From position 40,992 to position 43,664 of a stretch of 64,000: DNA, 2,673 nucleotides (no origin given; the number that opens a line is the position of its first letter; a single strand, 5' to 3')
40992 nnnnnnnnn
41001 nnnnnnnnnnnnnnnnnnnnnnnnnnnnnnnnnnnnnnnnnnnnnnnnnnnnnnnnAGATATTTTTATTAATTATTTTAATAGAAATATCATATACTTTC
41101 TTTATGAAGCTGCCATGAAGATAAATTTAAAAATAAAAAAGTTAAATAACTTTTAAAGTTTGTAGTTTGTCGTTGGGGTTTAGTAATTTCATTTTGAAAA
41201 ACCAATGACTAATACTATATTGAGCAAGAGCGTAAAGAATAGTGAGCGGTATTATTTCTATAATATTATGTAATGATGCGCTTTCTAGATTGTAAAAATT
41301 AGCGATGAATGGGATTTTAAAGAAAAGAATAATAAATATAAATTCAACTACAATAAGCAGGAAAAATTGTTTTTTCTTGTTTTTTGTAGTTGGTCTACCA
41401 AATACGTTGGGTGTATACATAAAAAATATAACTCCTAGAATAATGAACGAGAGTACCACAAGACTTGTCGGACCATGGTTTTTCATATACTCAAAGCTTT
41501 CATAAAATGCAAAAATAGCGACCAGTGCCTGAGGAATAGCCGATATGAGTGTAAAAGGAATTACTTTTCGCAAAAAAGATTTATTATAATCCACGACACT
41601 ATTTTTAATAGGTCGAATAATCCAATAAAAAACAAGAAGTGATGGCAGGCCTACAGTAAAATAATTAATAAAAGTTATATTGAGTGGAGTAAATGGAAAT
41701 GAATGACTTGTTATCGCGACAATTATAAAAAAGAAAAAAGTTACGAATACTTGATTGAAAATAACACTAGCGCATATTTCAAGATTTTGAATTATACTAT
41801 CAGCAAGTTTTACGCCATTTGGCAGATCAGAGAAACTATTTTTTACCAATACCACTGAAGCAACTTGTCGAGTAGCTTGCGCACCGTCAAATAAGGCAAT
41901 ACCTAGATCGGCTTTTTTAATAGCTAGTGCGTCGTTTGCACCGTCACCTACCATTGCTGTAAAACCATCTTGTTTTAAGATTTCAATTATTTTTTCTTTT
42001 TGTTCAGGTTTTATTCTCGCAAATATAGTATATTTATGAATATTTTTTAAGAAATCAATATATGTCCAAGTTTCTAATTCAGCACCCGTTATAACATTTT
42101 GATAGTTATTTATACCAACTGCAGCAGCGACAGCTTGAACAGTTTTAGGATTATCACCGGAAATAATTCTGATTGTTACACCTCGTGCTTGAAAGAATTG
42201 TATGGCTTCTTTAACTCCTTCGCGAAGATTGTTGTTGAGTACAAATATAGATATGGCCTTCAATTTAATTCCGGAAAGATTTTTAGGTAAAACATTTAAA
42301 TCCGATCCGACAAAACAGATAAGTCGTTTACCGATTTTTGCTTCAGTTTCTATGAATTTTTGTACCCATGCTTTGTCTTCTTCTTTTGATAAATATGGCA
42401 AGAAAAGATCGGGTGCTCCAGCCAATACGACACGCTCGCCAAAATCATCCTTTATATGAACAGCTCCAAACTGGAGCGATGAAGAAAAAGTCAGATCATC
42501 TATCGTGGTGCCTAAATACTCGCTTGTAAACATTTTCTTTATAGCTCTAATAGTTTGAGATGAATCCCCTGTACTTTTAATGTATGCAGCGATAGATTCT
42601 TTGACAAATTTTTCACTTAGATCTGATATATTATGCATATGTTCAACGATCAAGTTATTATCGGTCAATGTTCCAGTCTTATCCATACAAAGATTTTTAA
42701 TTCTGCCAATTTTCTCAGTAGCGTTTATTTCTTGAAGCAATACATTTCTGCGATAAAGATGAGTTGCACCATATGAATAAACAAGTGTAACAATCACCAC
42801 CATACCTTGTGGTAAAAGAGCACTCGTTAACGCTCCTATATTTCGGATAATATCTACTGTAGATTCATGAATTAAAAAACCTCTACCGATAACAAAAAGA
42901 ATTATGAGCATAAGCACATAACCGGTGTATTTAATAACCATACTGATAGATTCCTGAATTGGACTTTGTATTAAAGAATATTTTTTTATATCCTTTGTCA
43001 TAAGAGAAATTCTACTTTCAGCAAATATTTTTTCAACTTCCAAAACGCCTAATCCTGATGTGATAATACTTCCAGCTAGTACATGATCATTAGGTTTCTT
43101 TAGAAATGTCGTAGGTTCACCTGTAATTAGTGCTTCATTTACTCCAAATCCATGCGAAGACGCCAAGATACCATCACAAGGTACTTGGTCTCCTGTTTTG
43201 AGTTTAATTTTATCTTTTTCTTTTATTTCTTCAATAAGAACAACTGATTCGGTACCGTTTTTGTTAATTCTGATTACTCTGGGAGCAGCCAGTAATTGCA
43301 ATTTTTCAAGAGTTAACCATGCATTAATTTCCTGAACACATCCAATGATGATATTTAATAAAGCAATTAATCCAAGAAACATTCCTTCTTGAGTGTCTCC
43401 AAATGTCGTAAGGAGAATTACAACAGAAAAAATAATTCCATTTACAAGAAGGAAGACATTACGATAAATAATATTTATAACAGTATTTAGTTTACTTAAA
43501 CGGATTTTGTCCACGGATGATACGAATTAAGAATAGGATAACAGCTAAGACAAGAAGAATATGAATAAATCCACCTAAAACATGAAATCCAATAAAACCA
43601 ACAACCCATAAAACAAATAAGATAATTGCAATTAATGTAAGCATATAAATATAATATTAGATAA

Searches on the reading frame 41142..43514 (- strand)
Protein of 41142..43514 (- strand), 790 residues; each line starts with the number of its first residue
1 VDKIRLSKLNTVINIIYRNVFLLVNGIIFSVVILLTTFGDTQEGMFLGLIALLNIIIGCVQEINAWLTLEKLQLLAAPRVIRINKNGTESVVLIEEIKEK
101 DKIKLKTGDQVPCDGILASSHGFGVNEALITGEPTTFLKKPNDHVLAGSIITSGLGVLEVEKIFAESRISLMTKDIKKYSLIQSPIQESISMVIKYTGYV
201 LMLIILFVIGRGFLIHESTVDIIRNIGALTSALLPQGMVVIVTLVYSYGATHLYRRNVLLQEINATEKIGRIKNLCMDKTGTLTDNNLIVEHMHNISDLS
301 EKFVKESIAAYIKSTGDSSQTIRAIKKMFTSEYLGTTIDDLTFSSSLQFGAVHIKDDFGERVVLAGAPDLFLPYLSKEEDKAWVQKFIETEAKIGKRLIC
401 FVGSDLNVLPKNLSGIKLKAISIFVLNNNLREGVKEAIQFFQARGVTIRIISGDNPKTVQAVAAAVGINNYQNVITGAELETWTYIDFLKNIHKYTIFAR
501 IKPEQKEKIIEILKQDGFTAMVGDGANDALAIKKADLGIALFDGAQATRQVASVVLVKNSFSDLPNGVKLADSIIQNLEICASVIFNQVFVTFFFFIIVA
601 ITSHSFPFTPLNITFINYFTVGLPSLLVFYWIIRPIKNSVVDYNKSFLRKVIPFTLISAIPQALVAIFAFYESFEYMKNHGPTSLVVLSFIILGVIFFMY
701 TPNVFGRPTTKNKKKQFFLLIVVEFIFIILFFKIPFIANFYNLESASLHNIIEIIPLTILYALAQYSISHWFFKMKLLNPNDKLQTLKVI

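Call 67: search_protein_families(library=pfam, proteins=[window:41142-43514:-], max_evalue=0.0001)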
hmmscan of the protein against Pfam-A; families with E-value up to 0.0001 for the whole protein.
window:41142-43514:- (790 aa): 2 families
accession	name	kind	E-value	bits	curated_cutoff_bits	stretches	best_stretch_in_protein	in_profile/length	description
PF00122.25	E1-E2_ATPase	-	2e-29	102.8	28.1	1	77-255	4-180/181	E1-E2 ATPase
PF00702.32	Hydrolase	-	3.5e-21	76.9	26.4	1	272-536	1-191/191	haloacid dehalogenase-like hydrolase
